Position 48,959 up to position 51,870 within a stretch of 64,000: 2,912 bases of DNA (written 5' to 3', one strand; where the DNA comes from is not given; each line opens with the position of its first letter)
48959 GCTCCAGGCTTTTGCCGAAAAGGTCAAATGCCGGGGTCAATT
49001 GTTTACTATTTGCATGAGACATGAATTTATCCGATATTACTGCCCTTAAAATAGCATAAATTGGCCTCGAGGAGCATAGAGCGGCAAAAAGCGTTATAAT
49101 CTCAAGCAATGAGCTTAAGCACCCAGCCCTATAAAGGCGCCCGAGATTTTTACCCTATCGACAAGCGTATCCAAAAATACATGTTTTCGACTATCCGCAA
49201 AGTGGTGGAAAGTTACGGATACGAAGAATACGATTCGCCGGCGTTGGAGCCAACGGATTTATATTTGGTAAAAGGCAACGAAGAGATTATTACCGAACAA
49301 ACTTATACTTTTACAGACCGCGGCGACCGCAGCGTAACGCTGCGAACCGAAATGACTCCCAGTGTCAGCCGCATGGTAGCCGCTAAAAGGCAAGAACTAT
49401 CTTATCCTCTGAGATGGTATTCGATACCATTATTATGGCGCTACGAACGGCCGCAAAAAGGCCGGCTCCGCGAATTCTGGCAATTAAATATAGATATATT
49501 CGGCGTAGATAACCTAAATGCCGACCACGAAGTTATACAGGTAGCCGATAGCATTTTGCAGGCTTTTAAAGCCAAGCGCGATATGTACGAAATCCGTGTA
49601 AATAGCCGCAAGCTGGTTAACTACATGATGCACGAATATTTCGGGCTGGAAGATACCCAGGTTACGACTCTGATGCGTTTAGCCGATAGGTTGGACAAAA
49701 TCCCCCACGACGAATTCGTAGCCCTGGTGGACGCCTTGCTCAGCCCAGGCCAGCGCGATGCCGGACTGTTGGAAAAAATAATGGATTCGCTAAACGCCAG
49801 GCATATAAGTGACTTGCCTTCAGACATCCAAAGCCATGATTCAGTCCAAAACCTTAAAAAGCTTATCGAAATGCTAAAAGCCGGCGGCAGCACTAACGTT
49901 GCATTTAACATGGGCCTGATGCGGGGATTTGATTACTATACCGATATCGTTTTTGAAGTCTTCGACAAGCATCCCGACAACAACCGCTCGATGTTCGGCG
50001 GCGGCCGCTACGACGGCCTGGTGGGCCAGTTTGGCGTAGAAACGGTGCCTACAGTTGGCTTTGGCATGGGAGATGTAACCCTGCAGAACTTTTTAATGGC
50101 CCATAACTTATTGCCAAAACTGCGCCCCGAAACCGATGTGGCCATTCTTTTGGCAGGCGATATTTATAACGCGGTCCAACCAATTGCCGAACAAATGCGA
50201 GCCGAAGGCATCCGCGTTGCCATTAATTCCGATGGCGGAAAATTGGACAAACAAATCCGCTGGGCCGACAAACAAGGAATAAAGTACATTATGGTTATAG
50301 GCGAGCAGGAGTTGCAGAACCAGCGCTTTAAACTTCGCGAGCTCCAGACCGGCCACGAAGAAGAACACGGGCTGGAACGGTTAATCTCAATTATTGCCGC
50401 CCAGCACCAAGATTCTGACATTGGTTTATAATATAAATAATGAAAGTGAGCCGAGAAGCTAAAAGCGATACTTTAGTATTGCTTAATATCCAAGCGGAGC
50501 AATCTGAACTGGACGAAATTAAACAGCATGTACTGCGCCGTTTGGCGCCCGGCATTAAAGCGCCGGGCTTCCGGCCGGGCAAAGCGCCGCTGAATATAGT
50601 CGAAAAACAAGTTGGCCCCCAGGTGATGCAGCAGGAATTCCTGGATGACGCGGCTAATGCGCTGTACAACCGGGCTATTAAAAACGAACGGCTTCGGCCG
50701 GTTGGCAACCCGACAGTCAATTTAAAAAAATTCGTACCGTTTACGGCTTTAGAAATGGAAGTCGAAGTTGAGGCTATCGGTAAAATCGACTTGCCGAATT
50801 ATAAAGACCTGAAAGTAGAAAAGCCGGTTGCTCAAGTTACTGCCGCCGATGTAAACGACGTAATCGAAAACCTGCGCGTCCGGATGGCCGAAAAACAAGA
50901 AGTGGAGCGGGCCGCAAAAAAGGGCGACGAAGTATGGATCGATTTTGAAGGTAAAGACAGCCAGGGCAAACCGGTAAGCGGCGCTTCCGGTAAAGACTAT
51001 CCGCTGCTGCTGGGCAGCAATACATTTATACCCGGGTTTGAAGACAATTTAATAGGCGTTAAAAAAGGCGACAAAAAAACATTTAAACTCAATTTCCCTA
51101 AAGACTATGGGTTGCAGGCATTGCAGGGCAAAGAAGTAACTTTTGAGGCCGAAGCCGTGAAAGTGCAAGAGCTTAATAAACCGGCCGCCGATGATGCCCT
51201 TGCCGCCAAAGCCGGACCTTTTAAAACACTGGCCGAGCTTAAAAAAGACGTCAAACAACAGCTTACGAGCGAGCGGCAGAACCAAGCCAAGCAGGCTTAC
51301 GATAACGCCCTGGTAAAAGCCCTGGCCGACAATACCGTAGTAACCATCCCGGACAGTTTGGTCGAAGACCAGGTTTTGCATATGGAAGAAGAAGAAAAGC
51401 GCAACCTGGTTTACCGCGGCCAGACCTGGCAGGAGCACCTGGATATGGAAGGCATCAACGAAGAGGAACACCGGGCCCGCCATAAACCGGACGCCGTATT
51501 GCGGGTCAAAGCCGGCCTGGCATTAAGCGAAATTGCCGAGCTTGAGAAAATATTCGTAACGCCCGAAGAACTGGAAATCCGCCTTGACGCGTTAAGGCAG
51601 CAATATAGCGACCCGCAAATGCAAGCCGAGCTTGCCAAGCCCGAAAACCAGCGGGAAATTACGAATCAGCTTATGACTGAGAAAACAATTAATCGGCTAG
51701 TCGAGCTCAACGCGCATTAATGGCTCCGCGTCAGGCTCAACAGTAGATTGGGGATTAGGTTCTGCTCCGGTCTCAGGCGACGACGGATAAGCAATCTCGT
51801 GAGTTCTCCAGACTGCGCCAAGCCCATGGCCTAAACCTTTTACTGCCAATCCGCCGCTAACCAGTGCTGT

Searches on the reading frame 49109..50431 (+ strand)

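Call 7: search_protein_families(library=pfam, proteins=[window:49109-50431:+])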
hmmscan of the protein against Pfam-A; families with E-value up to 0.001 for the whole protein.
window:49109-50431:+ (440 aa): 4 families
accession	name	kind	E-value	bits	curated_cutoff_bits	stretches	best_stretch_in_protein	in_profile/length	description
PF13393.11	tRNA-synt_His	-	3.2e-41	142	25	1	10-320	1-303/308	Histidyl-tRNA synthetase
PF03129.25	HGTP_anticodon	-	4.3e-15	56.1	21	1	346-431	4-93/94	Anticodon binding domain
PF00587.30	tRNA-synt_2b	-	9.5e-10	39.3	29.3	1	66-379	1-125/179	tRNA synthetase class II core domain (G, H, P, S and T)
PF01409.25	tRNA-synt_2d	-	0.00032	20.7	19.8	1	19-153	16-153/246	tRNA synthetases class II core domain (F)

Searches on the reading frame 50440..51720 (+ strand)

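Call 7: search_protein_families(library=pfam, proteins=[window:50440-51720:+])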
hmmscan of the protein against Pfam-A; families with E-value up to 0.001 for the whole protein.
window:50440-51720:+ (426 aa): 3 families
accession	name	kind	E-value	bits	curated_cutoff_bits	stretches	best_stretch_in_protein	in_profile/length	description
PF05697.18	Trigger_N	-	5.7e-32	111.4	22.2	1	1-145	1-144/144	Bacterial trigger factor protein (TF)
PF05698.19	Trigger_C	-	1.2e-25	90.9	22.7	1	263-422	1-162/162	Bacterial trigger factor protein (TF) C-terminus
PF00254.34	FKBP_C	-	1.5e-13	51.3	21.1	1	157-236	3-90/94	FKBP-type peptidyl-prolyl cis-trans isomerase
